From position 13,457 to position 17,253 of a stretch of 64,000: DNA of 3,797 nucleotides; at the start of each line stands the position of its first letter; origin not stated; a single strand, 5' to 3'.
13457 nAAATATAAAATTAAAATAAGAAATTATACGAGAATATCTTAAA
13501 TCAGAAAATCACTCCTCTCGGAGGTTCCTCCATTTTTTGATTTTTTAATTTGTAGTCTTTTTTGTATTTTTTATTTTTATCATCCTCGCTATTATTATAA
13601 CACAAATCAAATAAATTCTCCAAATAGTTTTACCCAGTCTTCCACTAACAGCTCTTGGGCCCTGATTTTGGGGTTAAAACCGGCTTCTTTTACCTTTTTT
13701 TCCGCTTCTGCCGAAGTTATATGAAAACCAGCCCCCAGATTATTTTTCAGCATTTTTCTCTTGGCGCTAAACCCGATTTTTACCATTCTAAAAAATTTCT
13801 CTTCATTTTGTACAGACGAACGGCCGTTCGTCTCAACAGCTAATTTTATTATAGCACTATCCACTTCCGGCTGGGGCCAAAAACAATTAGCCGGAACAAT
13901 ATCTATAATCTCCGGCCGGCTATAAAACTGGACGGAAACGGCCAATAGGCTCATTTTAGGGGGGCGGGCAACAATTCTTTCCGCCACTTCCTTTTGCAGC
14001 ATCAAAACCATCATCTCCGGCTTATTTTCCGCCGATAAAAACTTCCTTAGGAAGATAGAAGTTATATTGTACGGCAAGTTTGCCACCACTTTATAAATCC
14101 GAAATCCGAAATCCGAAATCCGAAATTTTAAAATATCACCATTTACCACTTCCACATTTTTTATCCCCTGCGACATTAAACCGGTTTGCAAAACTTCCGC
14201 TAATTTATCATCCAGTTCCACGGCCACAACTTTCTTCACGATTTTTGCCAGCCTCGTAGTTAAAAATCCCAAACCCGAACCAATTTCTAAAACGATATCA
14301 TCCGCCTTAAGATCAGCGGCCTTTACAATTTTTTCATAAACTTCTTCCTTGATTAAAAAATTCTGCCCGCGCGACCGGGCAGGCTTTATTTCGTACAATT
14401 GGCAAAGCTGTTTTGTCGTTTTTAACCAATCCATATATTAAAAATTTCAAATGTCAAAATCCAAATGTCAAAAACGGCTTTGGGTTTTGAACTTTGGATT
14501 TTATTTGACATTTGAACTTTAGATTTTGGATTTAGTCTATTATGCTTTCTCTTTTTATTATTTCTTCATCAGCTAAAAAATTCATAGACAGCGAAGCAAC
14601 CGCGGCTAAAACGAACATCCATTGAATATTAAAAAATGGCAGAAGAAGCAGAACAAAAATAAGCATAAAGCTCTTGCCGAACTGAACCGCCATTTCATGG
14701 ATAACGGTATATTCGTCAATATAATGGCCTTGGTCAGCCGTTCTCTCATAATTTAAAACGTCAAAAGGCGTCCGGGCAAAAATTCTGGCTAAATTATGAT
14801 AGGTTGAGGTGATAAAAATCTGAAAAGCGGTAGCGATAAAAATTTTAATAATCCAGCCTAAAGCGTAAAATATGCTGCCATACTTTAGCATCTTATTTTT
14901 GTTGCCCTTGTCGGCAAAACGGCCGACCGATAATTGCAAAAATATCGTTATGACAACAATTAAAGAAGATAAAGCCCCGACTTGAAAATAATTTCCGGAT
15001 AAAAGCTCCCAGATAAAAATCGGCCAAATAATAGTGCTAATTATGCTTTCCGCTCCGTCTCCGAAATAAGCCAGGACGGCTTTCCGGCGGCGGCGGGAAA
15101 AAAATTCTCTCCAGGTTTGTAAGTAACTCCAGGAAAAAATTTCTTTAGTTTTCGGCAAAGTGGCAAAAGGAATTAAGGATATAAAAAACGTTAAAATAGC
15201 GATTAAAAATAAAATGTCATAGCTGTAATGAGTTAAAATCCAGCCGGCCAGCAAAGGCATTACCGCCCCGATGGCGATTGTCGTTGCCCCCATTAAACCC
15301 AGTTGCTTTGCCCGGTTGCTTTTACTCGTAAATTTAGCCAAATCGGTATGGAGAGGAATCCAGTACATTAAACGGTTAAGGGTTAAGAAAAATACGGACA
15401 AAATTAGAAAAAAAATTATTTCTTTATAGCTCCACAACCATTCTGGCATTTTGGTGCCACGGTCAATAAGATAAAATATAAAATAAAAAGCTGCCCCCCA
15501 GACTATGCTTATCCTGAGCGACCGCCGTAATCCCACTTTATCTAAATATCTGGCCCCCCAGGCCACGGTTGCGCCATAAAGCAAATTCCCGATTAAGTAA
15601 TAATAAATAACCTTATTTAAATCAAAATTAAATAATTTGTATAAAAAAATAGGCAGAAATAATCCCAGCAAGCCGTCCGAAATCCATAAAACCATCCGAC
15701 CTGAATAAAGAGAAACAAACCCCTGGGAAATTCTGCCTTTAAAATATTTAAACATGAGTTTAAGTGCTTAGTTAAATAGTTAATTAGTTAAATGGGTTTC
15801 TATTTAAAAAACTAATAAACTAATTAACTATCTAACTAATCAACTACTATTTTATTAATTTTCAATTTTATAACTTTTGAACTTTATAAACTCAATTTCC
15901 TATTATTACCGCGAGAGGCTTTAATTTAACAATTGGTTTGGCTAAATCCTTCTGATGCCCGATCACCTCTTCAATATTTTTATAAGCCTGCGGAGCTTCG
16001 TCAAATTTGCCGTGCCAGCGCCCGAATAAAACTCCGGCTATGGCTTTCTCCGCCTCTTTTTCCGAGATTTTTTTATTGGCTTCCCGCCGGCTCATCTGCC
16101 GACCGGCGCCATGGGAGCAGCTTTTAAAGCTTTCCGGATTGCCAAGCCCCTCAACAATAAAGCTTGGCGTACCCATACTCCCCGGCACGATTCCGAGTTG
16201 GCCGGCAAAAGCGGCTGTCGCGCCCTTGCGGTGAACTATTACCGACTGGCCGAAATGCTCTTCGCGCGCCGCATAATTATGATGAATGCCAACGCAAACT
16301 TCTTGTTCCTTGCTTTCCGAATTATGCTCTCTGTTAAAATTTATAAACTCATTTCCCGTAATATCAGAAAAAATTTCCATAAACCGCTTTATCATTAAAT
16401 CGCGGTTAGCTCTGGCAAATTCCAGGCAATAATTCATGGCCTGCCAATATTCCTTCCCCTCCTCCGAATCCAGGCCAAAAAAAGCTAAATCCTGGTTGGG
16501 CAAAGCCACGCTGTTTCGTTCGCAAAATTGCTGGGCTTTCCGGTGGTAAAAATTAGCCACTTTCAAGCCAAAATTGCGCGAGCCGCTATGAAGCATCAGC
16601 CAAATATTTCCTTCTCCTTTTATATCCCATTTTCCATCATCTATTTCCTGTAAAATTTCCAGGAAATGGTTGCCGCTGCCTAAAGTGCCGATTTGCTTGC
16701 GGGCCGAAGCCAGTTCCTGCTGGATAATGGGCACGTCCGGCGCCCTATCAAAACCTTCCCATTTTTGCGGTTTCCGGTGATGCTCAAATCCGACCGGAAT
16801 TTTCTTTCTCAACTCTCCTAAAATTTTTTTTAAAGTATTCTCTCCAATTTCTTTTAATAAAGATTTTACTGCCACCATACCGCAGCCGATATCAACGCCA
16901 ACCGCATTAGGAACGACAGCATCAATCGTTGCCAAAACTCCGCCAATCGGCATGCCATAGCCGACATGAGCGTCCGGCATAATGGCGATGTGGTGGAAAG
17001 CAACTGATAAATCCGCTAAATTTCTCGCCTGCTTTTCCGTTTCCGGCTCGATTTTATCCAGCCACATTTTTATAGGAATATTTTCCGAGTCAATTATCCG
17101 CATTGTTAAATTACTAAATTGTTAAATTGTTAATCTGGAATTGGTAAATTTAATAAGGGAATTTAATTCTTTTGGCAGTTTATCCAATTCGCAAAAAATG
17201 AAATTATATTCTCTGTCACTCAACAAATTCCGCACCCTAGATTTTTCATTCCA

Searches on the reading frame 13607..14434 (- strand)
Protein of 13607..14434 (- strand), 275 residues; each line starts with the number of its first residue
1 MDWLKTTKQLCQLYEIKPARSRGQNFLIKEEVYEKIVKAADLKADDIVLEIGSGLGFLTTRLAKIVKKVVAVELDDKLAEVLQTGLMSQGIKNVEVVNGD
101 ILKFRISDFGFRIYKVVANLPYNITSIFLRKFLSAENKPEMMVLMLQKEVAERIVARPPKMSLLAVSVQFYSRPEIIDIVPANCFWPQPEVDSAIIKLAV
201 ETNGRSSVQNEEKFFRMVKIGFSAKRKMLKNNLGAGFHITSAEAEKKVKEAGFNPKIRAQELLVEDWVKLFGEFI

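Call 10: search_protein_families(library=pfam, proteins=[window:13607-14434:-], max_evalue=0.01)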
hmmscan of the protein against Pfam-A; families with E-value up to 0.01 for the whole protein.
window:13607-14434:- (275 aa): 7 families
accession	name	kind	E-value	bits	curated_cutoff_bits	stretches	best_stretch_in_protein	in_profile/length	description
PF00398.26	RrnaAD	-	4.7e-58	196.8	24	1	20-273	6-260/263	Ribosomal RNA adenine dimethylase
PF13649.12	Methyltransf_25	-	7.7e-07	30.2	27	1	48-113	1-67/97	Methyltransferase domain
PF01135.25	PCMT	-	1.2e-06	28.9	20.3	1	36-100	65-132/210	Protein-L-isoaspartate(D-aspartate) O-methyltransferase (PCMT)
PF13847.12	Methyltransf_31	-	7.6e-05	22.9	27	1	43-108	2-72/145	Methyltransferase domain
PF05219.18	DREV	-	0.00039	20.1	26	1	20-84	65-134/265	DREV methyltransferase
PF08241.18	Methyltransf_11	-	0.00069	20.7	21.2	1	49-106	1-56/95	Methyltransferase domain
PF02390.23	Methyltransf_4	-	0.0012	18.7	24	1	47-104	4-63/173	Putative methyltransferase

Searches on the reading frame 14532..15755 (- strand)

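Call 10: search_protein_families(library=pfam, proteins=[window:14532-15755:-], max_evalue=0.01)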
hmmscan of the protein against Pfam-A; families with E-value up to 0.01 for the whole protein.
window:14532-15755:- (407 aa): 1 family
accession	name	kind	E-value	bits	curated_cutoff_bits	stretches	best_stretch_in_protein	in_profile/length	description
PF07690.21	MFS_1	-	9.3e-18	64.7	33.4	2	18-310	3-291/347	Major Facilitator Superfamily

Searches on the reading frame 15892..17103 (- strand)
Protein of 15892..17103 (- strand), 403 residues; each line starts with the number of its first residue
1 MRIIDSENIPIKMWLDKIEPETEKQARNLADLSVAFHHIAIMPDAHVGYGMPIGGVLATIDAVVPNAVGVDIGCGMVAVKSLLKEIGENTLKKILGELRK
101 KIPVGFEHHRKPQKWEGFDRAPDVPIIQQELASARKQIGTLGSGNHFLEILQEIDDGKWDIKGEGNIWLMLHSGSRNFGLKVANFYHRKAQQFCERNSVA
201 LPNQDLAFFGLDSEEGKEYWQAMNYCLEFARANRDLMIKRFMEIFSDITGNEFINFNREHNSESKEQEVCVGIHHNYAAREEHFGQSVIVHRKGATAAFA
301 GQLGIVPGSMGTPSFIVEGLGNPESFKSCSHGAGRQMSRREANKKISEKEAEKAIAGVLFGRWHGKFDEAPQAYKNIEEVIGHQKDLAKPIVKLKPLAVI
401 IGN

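Call 10: search_protein_families(library=pfam, proteins=[window:15892-17103:-], max_evalue=0.01)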
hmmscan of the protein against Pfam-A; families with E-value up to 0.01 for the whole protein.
window:15892-17103:- (403 aa): 1 family
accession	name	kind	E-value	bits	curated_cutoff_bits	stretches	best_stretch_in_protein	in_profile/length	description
PF01139.22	RtcB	-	6.5e-109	365.4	27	2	128-400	137-424/426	tRNA-splicing ligase RtcB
